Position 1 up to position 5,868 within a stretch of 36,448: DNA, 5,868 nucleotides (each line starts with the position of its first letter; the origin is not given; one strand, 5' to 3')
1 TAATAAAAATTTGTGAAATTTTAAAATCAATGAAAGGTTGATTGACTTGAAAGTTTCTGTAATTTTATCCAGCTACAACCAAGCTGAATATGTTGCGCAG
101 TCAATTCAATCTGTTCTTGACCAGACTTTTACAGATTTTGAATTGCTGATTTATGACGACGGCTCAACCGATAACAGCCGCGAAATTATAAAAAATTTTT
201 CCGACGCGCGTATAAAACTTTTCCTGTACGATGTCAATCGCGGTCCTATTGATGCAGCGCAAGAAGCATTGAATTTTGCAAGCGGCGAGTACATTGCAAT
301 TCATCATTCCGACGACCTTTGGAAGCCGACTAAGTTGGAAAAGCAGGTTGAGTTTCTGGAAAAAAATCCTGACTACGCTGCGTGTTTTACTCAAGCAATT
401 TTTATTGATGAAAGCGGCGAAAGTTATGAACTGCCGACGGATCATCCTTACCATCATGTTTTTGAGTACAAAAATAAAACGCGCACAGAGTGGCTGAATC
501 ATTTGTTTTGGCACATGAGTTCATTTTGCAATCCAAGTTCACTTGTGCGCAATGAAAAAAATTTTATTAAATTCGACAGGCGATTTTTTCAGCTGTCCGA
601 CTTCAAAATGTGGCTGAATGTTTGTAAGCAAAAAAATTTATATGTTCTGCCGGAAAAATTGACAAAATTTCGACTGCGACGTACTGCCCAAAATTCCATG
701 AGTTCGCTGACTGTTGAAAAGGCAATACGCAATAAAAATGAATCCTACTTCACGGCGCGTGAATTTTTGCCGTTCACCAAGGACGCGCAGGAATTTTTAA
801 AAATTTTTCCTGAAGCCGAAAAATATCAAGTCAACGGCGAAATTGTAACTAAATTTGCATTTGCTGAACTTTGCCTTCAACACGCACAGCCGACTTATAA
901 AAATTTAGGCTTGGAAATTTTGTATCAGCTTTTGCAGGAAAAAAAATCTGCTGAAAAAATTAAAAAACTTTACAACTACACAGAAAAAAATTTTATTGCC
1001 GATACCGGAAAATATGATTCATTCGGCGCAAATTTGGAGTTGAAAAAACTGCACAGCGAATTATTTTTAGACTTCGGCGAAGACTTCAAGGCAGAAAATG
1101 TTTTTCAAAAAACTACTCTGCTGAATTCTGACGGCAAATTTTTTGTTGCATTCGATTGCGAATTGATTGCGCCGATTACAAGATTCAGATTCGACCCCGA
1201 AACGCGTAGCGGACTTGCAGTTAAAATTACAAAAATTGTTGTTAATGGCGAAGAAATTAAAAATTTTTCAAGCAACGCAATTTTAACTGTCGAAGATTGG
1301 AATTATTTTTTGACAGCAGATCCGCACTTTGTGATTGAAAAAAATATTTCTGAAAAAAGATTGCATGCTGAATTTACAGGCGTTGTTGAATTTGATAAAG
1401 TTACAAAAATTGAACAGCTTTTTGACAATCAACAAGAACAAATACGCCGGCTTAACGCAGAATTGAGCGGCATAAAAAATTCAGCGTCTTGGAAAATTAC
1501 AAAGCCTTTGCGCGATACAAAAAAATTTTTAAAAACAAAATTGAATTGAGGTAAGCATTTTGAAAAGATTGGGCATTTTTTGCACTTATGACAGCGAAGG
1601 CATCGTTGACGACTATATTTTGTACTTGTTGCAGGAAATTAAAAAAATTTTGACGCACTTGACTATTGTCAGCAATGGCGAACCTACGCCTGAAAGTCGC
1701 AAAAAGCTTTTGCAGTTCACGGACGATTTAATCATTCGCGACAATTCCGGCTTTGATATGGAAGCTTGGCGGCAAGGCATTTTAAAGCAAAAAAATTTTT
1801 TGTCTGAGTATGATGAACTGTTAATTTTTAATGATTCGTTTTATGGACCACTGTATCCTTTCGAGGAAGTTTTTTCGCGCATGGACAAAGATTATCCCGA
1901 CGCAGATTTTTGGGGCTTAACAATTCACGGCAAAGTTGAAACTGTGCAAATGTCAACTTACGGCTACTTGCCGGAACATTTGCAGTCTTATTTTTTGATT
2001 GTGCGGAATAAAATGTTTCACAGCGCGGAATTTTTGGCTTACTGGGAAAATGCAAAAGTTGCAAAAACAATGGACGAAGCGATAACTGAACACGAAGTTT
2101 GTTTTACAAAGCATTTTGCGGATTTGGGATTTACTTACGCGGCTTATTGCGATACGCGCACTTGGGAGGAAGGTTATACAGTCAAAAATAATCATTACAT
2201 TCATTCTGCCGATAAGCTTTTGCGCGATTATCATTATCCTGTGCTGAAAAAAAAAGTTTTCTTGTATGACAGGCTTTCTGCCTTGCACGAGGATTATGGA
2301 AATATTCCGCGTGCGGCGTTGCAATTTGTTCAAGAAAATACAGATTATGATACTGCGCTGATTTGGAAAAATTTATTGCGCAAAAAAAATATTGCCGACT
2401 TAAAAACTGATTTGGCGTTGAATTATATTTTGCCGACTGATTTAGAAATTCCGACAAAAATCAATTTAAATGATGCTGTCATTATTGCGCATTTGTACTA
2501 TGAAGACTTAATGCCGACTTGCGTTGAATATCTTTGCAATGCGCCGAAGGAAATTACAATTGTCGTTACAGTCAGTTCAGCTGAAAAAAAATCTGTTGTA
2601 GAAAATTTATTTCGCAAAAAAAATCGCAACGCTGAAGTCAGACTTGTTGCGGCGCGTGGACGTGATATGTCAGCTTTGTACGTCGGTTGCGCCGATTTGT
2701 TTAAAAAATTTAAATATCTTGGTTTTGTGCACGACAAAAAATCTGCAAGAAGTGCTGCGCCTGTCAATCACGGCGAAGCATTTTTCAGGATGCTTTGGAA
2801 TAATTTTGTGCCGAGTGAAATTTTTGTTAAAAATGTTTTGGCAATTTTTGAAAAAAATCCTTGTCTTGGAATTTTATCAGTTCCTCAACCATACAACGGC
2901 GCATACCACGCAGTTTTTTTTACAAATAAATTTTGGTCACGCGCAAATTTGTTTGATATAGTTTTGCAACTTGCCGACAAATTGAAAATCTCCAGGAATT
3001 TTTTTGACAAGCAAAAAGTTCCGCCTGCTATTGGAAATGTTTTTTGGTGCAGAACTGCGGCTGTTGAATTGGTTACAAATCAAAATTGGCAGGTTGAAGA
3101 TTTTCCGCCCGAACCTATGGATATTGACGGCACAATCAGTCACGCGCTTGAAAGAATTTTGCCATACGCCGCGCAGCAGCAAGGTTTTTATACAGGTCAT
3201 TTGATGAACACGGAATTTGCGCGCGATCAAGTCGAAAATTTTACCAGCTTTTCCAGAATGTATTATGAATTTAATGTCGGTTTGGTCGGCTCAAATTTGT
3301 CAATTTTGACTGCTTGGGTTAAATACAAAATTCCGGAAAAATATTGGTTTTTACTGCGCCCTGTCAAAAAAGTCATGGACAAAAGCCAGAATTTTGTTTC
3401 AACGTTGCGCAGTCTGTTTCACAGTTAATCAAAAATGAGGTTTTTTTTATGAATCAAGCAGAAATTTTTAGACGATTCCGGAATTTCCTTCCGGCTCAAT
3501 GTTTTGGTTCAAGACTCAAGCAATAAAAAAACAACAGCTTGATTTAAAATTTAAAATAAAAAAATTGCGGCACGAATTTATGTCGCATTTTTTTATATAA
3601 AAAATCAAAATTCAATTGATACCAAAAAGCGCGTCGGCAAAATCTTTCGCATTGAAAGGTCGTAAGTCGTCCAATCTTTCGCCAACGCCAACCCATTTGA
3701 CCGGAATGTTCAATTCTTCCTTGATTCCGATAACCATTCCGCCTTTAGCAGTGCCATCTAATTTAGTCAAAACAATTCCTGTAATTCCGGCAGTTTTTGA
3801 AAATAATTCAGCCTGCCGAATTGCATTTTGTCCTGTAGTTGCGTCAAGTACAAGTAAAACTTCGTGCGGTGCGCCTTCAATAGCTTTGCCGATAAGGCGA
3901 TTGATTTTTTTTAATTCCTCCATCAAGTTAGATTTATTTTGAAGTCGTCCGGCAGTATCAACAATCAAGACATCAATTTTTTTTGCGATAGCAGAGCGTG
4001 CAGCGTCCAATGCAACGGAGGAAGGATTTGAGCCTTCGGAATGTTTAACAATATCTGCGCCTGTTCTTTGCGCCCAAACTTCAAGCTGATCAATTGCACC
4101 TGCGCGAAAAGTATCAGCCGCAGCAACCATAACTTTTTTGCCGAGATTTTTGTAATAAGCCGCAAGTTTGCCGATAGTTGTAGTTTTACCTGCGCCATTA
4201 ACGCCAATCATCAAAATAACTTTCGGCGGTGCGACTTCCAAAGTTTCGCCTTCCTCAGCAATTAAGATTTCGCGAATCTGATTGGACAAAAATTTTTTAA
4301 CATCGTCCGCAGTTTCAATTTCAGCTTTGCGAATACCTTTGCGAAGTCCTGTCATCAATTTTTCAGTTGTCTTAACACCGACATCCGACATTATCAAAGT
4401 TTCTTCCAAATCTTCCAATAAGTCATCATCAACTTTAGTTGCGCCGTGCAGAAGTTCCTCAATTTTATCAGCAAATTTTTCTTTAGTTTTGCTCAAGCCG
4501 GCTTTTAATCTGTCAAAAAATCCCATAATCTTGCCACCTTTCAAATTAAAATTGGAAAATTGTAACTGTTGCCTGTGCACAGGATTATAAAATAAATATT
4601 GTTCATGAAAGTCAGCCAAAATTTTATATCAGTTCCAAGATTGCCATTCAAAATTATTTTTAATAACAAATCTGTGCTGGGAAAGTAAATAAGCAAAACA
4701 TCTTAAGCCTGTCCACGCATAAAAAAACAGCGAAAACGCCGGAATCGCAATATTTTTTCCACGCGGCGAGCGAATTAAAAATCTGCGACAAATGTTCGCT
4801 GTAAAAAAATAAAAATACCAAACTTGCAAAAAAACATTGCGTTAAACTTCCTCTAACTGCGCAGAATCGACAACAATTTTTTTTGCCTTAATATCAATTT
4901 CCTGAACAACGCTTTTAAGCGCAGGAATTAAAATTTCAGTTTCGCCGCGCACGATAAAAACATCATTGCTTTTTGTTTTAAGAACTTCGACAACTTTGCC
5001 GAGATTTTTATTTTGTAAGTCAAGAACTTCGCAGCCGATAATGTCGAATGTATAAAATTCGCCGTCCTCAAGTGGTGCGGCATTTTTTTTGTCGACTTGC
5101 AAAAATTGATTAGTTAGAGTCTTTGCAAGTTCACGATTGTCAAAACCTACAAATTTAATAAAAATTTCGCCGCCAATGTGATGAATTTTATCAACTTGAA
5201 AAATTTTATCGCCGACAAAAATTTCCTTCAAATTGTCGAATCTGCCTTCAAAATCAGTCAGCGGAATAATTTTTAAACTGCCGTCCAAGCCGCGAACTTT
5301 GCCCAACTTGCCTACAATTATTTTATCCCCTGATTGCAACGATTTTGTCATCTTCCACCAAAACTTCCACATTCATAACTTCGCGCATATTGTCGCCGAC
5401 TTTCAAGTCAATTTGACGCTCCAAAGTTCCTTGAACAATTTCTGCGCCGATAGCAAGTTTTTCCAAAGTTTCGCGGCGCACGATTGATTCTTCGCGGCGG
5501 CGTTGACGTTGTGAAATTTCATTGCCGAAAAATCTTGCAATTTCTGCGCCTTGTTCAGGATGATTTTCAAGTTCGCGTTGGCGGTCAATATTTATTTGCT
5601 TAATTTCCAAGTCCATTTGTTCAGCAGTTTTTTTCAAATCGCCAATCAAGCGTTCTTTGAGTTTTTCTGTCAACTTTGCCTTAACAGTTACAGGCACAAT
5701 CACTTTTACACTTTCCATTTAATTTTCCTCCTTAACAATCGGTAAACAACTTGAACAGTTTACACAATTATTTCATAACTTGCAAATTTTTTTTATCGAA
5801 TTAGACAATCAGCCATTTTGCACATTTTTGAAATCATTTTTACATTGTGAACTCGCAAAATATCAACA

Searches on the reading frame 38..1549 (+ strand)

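Call 17: search_protein_families(library=pfam, proteins=[window:38-1549:+], max_evalue=0.001)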
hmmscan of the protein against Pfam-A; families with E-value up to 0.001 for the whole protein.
window:38-1549:+ (503 aa): 3 families
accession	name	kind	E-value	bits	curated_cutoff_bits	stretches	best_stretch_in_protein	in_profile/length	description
PF00535.33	Glycos_transf_2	-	9.4e-32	110.7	23.3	1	7-152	1-144/168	Glycosyl transferase family 2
PF10111.15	Glyco_tranf_2_2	-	4.3e-08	33.4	27.3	1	13-209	9-214/276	Glycosyltransferase like family 2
PF13641.12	Glyco_tranf_2_3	-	7.3e-07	29.9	27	1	6-115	3-118/230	Glycosyltransferase like family 2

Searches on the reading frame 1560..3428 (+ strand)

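Call 17: search_protein_families(library=pfam, proteins=[window:1560-3428:+], max_evalue=0.001)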
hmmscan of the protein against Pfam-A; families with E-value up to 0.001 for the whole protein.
window:1560-3428:+ (622 aa): 1 family
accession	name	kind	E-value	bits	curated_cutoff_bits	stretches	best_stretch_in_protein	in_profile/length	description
PF05045.17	RgpF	-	2.7e-145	485.3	25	1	35-542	2-502/503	Rhamnan synthesis protein F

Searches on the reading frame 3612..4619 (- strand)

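Call 17: search_protein_families(library=pfam, proteins=[window:3612-4619:-], max_evalue=0.001)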
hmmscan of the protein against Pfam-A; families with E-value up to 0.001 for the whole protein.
window:3612-4619:- (335 aa): 8 families
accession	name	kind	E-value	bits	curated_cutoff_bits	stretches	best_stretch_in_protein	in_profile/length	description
PF00448.28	SRP54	-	6.9e-78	261.2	22.7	1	132-332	1-195/196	SRP54-type protein, GTPase domain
PF02881.24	SRP54_N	-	8e-15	55.3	22.4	1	50-113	2-73/75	SRP54-type protein, helical bundle domain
PF13604.12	AAA_30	-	2e-07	31.4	27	1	133-230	19-104/191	AAA domain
PF06414.18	Zeta_toxin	-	2.9e-05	24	22.3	1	129-238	13-119/199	Zeta toxin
PF13245.12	AAA_19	-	7.6e-05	23.3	25.1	1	130-238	9-116/134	AAA domain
PF13401.12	AAA_22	-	0.00012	22.8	27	1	133-242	6-110/130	AAA domain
PF01656.29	CbiA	-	0.00041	20.8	25.4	0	142-169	9-36/125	CobQ/CobB/MinD/ParA nucleotide binding domain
PF02492.25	cobW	-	0.00068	19.7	20.7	0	134-290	2-156/180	CobW/HypB/UreG, nucleotide-binding domain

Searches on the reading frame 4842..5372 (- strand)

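Call 17: search_protein_families(library=pfam, proteins=[window:4842-5372:-], max_evalue=0.001)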
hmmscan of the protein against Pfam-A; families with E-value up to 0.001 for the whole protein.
window:4842-5372:- (176 aa): 3 families
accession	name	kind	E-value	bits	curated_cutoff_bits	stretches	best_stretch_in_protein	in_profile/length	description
PF24986.1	PRC_RimM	-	3.4e-14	52.7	27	1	109-170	2-65/69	RimM PRC barrel domain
PF01782.24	RimM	-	1.6e-13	51.1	23.5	1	20-96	2-83/84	RimM N-terminal domain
PF05239.21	PRC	-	7.7e-09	35.9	21.2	1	104-170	2-73/78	PRC-barrel domain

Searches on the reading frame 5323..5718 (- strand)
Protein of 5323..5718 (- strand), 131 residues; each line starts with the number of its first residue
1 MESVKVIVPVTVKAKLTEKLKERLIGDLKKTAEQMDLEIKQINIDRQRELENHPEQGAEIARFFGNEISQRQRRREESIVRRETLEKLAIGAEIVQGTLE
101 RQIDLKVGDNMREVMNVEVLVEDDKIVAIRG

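Call 17: search_protein_families(library=pfam, proteins=[window:5323-5718:-], max_evalue=0.001)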
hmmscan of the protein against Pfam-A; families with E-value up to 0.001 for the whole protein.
window:5323-5718:- (131 aa): 1 family
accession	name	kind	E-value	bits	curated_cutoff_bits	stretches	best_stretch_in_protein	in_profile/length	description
PF11068.13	YlqD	-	3.1e-27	95.9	27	1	5-130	2-131/131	YlqD protein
